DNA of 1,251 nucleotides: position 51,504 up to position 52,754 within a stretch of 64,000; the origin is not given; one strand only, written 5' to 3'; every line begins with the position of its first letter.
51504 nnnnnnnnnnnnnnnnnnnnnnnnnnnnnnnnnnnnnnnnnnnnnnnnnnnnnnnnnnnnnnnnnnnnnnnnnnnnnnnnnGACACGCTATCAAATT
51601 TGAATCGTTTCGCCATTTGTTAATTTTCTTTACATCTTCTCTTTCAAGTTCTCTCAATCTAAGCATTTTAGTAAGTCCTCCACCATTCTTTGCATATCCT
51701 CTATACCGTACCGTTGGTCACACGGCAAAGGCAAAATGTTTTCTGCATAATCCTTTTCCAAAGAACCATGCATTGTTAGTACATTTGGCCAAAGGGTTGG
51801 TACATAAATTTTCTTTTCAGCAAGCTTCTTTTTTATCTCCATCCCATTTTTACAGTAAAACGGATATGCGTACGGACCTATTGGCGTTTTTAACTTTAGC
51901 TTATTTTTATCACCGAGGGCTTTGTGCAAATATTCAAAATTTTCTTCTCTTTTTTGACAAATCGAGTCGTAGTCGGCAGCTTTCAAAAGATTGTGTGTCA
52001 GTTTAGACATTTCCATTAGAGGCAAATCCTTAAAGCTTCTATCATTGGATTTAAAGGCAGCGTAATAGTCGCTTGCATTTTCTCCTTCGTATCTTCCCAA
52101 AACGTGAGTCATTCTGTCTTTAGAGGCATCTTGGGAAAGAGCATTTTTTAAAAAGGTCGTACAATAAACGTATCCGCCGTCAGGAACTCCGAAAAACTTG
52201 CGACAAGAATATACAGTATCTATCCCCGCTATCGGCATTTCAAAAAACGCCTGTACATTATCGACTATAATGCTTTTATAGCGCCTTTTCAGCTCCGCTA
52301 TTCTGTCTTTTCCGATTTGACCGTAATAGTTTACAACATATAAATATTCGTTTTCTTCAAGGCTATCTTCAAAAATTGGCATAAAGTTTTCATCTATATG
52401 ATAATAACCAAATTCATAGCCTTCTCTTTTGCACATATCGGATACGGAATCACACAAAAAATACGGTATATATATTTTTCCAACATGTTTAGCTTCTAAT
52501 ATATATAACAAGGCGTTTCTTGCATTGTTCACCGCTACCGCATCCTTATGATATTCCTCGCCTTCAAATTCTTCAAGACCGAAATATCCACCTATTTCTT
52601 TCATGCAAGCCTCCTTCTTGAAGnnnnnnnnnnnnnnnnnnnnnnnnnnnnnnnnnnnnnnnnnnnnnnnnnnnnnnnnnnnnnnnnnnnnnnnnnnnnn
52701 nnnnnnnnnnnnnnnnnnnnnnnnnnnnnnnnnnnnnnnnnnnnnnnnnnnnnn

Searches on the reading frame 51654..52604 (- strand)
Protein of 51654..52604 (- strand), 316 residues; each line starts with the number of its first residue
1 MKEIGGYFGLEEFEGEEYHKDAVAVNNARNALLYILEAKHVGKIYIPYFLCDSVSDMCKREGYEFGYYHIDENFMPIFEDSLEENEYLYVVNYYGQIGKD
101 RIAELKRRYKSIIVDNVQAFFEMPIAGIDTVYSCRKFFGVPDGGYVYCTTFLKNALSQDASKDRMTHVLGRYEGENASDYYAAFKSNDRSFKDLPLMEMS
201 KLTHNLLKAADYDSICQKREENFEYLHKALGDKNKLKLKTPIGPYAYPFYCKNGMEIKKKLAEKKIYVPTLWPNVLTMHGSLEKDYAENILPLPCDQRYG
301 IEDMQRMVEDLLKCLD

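Call 3: search_protein_families(library=pfam, proteins=[window:51654-52604:-], max_evalue=0.01)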
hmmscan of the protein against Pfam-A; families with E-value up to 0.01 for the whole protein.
window:51654-52604:- (316 aa): 0 families

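Call 4: search_protein_families(library=ncbifam, proteins=[window:51654-52604:-], max_evalue=0.01)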
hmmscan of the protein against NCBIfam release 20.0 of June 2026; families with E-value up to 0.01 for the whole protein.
window:51654-52604:- (316 aa): 0 families

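Call 33: search_solved_structures(query=window:51654-52604:-, max_evalue=1)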
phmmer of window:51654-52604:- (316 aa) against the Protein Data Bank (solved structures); distinct sequences matched with E-value up to 1: 3.
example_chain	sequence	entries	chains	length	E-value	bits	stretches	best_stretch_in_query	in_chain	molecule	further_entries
2vrd_A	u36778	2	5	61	0.2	14.2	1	147-186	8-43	U1 SMALL NUCLEAR RIBONUCLEOPROTEIN C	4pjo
3cw1_L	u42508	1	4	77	0.25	13.9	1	147-186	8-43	U1 small nuclear ribonucleoprotein C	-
8pps_A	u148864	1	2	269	0.61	12.6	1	21-106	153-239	EAL domain-containing protein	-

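Call 45: find_homologous_proteins(query=window:51654-52604:-, max_evalue=0.00001)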
Query window:51654-52604:- (316 aa): 7266 proteins with E <= 0.00001 among 7775 candidates; the best 120 are listed.
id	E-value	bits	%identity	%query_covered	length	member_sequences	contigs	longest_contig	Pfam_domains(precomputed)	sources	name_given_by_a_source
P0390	4.7e-215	731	100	100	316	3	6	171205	-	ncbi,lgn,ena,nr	ncbi:MAG: hypothetical protein IJD42_07450 [Clostridia bacterium]|nr:hypothetical protein [Clostridi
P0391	5.8e-145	501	68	100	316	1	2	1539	-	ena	-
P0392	2.5e-141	489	67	100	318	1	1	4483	-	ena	-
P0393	6.4e-141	487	66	100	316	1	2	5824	-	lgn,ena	-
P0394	9.4e-141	487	66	100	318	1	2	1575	-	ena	-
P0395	1.3e-140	486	66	100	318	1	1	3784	-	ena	-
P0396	1.9e-140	486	66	100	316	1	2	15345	-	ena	-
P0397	1.4e-139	483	68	100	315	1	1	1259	-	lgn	-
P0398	1.4e-139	483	66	99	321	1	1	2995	-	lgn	-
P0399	3.8e-139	482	68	100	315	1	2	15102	-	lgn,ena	-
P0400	1.2e-138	480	67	98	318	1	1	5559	-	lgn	-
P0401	2.5e-138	479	65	99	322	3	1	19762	-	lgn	-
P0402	3.0e-138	479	68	99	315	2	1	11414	-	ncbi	-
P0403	3.2e-138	478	65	99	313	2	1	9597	-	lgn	-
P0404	5.1e-138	478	65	100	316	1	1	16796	-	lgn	-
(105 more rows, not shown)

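Call 51: find_encoding_contigs(protein=P0390, flank=5000, max_places=4)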
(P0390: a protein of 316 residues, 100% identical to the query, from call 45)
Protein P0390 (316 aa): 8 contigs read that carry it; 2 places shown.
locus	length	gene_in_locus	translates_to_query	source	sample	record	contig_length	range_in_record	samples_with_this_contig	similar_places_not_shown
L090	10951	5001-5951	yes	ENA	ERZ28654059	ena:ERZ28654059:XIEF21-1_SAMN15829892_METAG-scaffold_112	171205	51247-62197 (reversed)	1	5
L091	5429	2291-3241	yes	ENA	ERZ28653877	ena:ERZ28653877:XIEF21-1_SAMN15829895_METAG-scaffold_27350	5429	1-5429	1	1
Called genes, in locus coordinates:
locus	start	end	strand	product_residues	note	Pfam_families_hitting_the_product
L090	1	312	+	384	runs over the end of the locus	PF14907:NTP_transf_5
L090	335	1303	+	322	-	PF00535:Glycos_transf_2, PF10111:Glyco_tranf_2_2, PF13641:Glyco_tranf_2_3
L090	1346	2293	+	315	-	PF00535:Glycos_transf_2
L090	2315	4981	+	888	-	PF01943:Polysacc_synt, PF13440:Polysacc_synt_3, PF07478:Dala_Dala_lig_C (weak), PF13535:ATP-grasp_4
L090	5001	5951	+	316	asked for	-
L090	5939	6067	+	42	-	-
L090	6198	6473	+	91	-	PF13302:Acetyltransf_3, PF13420:Acetyltransf_4, PF13508:Acetyltransf_7 (faint), PF00583:Acetyltransf_1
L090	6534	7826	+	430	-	PF21360:PylC-like_N (weak), PF14397:ATPgrasp_ST (faint), PF01071:GARS_A, PF02655:ATP-grasp_3, PF02786:CPSase_L_D2, PF07478:Dala_Dala_lig_C, PF13535:ATP-grasp_4 (weak)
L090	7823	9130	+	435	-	PF00939:Na_sulph_symp, PF03600:CitMHS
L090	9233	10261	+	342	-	PF14397:ATPgrasp_ST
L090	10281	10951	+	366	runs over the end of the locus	PF01041:DegT_DnrJ_EryC1, PF00155:Aminotran_1_2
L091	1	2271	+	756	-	?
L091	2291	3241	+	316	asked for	-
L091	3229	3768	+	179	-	PF13302:Acetyltransf_3, PF13420:Acetyltransf_4, PF00583:Acetyltransf_1, PF13523:Acetyltransf_8 (weak), PF13508:Acetyltransf_7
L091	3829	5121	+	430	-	PF21360:PylC-like_N (weak), PF14397:ATPgrasp_ST (faint), PF01071:GARS_A, PF02655:ATP-grasp_3, PF02786:CPSase_L_D2, PF07478:Dala_Dala_lig_C, PF13535:ATP-grasp_4 (weak)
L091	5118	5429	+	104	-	?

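Call 54: predict_structure(alignment_id=A2)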
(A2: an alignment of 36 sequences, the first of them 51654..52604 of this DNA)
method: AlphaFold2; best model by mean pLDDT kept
length: 316 residues; sequences in the alignment: 36
mean_pLDDT: 86.8   pTM: 0.86
mean pLDDT of the five models: 86.8, 85.7, 85.1, 83.9, 83.1
residues with pLDDT >= 90: 210; 70-90: 56; 50-70: 32; < 50: 18
segments of 3 or more residues with pLDDT < 50: 1-10, 165-171
pLDDT, mean of each block of 10 residues (from residue 1): 36 83 93 97 96 91 97 96 97 96 97 97 96 83 90 89 50 55 62 83 85 96 98 94 96 91 82 84 95 91 94 87
secondary structure, 60 per line:
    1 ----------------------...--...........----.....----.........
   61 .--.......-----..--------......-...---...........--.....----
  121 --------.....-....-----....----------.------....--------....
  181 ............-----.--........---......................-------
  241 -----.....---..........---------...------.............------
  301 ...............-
elements in order: E23-25 H28-38 E43-47 H52-61 E64-70 E86-91 H99-109 E112-116 E129-133 H135-138 E144-147 H165-168 H177-192 H201-208 H212-233 E246-250 H254-263 H282-289 E290-294 H301-315

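Call 58: fold_search(model_id=the predicted structure, library=pdb)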
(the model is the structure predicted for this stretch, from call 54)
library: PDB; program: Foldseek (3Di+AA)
matches with E <= 10: 1647; with E <= 0.001: 947
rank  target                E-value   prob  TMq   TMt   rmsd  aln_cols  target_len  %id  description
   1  4oca                  3.7e-13  1.00  0.62  0.54   8.1       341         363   16  Cryatal structure of ArnB K188A complexted with PLP and UDP-Ara4N (released 2014-03-12)
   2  1mdx                  3.2e-12  1.00  0.62  0.55   8.0       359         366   16  Crystal structure of ArnB transferase with pyridoxal 5' phosphate (released 2002-12-11)
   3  4qgr_B                3.4e-12  1.00  0.63  0.54   9.7       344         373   16  Crystal structure of a DegT DnrJ EryC1 StrS aminotransferase from Brucella abortus (released 2014-06-18)
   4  7b0m                  3.9e-12  1.00  0.62  0.54   8.5       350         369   20  Sugar transaminase from a metagenome collected from troll oil field production water (released 2021-12-01)
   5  3nu8_A                4.4e-12  1.00  0.61  0.54   9.1       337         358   14  WbpE, an Aminotransferase from Pseudomonas aeruginosa Involved in O-antigen Assembly in Complex with the Internal Aldi (released 2010-07-28)
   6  1mdo                  4.7e-12  1.00  0.62  0.55   9.0       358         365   16  Crystal structure of ArnB aminotransferase with pyridomine 5' phosphate (released 2002-12-11)
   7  7kz3_A                6.5e-12  1.00  0.66  0.49   7.5       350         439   15  Crystal structure of KabA from Bacillus cereus UW85 in complex with the internal aldimine (released 2021-05-26)
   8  5u1z_A                7.4e-12  1.00  0.64  0.57   8.6       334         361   18  X-ray structure of the WlarG aminotransferase, apo form, from Campylobacter jejune (released 2017-01-11)
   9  1mdz                  7.9e-12  1.00  0.62  0.55   7.2       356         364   16  Crystal structure of ArnB aminotransferase with cycloserine and pyridoxal 5' phosphate (released 2002-12-11)
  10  7kz6_A                1.0e-11  1.00  0.65  0.48   7.4       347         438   15  Crystal structure of KabA from Bacillus cereus UW85 with bound cofactor PMP (released 2021-05-26)
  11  3bn1_C                1.2e-11  1.00  0.65  0.57   9.6       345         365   17  Crystal structure of GDP-perosamine synthase (released 2008-03-18)
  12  5u1z_D                1.4e-11  1.00  0.65  0.58   8.6       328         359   18  X-ray structure of the WlarG aminotransferase, apo form, from Campylobacter jejune (released 2017-01-11)
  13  4qgr_A                1.6e-11  1.00  0.61  0.52   9.9       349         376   15  Crystal structure of a DegT DnrJ EryC1 StrS aminotransferase from Brucella abortus (released 2014-06-18)
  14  8snj_C                1.8e-11  1.00  0.63  0.55   8.0       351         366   14  Crystal Structure of ArnB Transferase from Klebsiella aerogenes (Lattice Translocation Disorder, P1 form) (released 2023-05-10)
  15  8e75                  2.1e-11  1.00  0.60  0.54   9.3       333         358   14  Crystal structure of Pcryo_0616, the aminotransferase required to synthesize UDP-N-acetyl-3-amino-D-glucosaminuronic aci (released 2022-11-23)
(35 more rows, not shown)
